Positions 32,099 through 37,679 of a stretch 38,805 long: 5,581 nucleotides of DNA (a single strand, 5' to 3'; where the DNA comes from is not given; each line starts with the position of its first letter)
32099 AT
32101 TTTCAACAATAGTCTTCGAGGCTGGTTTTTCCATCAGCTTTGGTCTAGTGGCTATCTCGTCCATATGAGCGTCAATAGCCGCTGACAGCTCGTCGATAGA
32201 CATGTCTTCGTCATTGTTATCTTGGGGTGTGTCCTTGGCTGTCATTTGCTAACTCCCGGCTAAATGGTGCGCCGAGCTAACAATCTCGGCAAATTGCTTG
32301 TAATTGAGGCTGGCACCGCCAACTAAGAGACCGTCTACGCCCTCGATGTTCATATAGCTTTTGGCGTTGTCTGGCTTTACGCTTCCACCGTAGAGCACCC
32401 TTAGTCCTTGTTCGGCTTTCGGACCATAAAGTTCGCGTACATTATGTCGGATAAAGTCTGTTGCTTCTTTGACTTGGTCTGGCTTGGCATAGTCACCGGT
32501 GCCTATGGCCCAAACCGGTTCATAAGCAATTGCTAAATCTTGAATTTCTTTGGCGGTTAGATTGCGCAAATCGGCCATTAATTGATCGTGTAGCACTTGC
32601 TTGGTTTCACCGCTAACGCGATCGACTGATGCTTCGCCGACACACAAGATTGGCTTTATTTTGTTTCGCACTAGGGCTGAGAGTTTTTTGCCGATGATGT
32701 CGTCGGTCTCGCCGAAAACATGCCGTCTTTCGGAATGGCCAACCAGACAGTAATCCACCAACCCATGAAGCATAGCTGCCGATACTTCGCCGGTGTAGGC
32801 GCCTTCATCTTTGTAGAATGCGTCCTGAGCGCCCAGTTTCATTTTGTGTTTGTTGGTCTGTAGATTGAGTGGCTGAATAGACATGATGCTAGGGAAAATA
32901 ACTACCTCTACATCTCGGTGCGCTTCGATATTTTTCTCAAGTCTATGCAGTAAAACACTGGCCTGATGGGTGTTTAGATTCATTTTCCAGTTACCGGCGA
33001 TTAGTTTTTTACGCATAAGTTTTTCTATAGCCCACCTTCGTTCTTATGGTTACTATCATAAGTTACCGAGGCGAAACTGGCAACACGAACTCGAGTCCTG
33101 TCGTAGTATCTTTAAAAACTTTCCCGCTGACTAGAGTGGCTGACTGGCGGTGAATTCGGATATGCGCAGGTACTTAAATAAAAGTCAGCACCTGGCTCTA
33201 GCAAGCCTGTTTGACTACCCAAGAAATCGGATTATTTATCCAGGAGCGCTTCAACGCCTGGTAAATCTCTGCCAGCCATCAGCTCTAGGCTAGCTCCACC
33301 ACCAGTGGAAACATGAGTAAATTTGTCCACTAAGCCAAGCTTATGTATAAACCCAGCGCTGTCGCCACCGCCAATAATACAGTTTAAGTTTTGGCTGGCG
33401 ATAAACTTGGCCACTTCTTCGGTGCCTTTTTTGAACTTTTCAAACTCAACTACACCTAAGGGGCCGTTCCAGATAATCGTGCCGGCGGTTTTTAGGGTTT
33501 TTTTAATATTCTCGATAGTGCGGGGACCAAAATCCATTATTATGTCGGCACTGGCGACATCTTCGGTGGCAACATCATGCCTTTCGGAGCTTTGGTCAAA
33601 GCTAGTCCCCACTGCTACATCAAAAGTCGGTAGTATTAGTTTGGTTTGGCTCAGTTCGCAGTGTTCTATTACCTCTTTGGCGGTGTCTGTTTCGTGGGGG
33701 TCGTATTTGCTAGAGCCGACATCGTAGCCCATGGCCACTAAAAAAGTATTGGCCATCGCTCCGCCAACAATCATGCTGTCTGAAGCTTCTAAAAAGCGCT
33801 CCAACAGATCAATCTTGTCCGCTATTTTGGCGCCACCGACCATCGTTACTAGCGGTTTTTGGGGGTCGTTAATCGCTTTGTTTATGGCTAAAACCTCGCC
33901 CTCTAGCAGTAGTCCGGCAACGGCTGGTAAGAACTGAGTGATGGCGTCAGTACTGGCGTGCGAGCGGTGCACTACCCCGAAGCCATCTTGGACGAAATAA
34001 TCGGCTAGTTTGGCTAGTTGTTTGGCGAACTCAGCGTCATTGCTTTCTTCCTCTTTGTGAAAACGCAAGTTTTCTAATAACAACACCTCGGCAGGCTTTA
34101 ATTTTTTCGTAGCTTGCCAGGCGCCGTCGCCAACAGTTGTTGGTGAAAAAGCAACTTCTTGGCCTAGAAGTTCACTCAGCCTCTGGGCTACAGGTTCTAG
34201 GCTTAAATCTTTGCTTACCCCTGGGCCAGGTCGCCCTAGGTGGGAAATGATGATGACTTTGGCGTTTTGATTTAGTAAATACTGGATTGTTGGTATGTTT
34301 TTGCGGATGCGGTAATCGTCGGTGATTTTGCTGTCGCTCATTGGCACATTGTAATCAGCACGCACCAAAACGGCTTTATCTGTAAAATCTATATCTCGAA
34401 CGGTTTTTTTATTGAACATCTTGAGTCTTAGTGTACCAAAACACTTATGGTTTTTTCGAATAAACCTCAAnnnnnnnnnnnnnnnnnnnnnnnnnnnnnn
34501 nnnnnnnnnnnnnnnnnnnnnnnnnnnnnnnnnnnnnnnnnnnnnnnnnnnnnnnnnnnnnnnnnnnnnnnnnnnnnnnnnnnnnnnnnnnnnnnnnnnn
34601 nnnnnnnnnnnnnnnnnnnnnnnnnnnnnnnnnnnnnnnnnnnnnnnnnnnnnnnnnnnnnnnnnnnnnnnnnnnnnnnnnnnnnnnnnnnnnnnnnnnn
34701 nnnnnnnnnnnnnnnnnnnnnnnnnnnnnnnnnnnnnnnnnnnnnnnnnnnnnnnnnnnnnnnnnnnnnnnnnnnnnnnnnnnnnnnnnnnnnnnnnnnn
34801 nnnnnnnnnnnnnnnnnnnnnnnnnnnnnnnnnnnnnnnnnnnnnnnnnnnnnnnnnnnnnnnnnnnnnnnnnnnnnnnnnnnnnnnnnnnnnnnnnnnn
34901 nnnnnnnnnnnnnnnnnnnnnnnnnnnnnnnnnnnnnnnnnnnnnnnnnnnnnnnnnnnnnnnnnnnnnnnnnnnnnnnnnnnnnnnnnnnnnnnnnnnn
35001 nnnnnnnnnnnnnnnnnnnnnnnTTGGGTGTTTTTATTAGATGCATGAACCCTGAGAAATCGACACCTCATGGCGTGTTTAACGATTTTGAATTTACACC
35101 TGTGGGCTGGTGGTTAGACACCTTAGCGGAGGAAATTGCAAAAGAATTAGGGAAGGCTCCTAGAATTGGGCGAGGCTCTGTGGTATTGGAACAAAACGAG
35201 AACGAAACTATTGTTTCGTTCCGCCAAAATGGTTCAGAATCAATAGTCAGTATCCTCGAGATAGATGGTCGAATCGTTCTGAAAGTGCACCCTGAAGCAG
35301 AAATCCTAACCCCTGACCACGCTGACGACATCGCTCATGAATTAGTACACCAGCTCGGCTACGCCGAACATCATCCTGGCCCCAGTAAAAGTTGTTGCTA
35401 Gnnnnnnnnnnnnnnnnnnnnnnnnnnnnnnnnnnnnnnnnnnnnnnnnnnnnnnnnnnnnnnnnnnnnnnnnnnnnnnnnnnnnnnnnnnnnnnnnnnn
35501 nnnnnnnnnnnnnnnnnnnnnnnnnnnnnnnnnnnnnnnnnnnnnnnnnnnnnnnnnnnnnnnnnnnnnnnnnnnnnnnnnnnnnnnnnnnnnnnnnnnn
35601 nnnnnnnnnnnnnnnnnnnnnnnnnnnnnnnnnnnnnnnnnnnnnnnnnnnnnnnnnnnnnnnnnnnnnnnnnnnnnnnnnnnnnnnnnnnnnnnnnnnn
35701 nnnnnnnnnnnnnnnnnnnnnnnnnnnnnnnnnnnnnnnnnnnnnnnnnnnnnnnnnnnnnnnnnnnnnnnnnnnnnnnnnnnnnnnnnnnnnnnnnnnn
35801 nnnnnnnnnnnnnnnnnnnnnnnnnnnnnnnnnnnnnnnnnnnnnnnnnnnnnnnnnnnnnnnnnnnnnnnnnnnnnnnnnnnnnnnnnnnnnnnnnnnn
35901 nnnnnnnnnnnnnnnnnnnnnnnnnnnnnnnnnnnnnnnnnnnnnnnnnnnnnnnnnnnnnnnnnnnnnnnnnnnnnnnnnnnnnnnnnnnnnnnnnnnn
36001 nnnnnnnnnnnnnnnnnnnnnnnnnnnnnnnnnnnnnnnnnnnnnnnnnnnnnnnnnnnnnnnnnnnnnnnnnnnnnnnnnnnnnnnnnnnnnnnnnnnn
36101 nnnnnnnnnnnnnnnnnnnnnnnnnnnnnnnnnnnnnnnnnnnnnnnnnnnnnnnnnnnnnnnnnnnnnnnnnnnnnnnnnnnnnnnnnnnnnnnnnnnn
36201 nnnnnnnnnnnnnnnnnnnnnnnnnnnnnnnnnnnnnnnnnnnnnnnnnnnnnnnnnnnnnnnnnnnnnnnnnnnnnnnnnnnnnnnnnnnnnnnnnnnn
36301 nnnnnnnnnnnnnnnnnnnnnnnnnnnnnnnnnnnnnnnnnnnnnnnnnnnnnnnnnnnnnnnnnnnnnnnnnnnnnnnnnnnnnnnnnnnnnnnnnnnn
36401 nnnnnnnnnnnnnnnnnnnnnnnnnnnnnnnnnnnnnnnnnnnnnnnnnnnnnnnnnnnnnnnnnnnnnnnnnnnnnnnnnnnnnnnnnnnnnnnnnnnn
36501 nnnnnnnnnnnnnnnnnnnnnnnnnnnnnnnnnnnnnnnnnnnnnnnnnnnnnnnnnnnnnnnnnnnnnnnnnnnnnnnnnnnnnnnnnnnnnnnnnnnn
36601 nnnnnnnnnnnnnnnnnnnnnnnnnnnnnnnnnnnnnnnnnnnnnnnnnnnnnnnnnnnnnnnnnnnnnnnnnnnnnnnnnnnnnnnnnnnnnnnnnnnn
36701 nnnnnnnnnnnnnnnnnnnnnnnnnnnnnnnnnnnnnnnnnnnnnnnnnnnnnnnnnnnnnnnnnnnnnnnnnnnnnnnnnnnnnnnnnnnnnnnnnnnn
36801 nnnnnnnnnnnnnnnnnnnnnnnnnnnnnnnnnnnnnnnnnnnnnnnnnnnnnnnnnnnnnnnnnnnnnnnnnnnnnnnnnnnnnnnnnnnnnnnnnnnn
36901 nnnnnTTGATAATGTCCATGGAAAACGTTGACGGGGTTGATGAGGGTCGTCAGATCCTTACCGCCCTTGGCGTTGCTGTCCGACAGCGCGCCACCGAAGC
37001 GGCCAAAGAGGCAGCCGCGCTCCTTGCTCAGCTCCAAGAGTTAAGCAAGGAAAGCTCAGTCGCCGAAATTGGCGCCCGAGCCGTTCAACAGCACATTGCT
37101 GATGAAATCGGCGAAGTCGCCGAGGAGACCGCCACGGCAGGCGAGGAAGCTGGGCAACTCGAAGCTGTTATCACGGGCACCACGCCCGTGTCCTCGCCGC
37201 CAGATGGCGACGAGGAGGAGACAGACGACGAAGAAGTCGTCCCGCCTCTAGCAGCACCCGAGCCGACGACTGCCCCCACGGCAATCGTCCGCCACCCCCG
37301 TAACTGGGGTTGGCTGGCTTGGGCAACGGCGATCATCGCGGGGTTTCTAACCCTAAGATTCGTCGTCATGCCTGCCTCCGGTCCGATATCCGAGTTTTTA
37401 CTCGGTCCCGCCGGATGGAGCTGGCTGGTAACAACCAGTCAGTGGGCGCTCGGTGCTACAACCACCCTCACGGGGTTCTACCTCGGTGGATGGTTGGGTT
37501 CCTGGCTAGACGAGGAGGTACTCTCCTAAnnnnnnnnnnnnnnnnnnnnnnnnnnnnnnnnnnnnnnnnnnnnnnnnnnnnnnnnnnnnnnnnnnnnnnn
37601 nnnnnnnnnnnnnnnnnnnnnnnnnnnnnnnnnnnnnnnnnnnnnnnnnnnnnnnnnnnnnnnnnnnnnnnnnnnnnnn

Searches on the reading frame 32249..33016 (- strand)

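Call 7: search_protein_families(library=pfam, proteins=[window:32249-33016:-], max_evalue=0.1)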
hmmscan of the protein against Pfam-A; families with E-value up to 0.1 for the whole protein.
window:32249-33016:- (255 aa): 1 family
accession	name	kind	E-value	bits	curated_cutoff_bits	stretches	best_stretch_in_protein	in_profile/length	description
PF00121.24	TIM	-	3.5e-83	279.3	20.1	1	4-248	1-244/245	Triosephosphate isomerase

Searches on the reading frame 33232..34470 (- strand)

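Call 7: search_protein_families(library=pfam, proteins=[window:33232-34470:-], max_evalue=0.1)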
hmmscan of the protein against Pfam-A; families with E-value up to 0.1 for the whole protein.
window:33232-34470:- (412 aa): 1 family
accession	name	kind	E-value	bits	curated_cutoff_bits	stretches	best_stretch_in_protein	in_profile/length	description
PF00162.24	PGK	-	4.1e-140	467.5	27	1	24-401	1-379/379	Phosphoglycerate kinase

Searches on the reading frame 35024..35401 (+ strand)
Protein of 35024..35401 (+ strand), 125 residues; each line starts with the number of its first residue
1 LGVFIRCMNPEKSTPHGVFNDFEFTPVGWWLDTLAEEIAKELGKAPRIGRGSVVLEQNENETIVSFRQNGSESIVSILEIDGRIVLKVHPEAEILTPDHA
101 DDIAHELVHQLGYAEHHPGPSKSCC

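Call 7: search_protein_families(library=pfam, proteins=[window:35024-35401:+], max_evalue=0.1)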
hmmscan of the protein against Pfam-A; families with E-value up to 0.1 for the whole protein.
window:35024-35401:+ (125 aa): 1 family
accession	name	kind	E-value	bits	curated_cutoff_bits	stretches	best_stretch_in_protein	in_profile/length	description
PF12202.14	OSR1_C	-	0.098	13.2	22.4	0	97-109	30-42/63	Oxidative-stress-responsive kinase 1 C-terminal domain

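Call 8: search_protein_families(library=phrogs, proteins=[window:35024-35401:+], max_evalue=0.1)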
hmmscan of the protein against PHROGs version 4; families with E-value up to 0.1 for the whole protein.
window:35024-35401:+ (125 aa): 0 families

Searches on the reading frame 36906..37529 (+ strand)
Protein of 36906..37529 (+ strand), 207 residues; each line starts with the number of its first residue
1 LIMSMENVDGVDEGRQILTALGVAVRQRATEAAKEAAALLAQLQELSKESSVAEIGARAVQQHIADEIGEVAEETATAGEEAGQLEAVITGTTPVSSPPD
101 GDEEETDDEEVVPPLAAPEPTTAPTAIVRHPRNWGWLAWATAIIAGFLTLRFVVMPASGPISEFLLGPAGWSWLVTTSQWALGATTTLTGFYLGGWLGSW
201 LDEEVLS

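Call 7: search_protein_families(library=pfam, proteins=[window:36906-37529:+], max_evalue=0.1)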
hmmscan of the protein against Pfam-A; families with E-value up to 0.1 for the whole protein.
window:36906-37529:+ (207 aa): 1 family
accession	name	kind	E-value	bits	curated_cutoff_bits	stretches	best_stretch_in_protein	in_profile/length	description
PF24270.1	HTH_Cmi2_C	-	0.039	14.6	27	1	21-80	17-73/125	Cmi2, C-terminal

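Call 8: search_protein_families(library=phrogs, proteins=[window:36906-37529:+], max_evalue=0.1)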
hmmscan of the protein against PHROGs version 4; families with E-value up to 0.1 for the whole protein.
window:36906-37529:+ (207 aa): 0 families

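Call 16: find_homologous_proteins(query=window:36906-37529:+, max_evalue=0.01)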
Query window:36906-37529:+ (207 aa): 1 proteins with E <= 0.01 among 3673 candidates.
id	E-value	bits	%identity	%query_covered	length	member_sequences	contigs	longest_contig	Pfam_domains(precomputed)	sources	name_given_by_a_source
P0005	1.3e-125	435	100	99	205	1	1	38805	-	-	-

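Call 79: search_protein_families(library=ncbifam, proteins=[window:36906-37529:+], max_evalue=0.01)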
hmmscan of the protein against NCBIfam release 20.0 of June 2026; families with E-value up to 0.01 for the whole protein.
window:36906-37529:+ (207 aa): 0 families
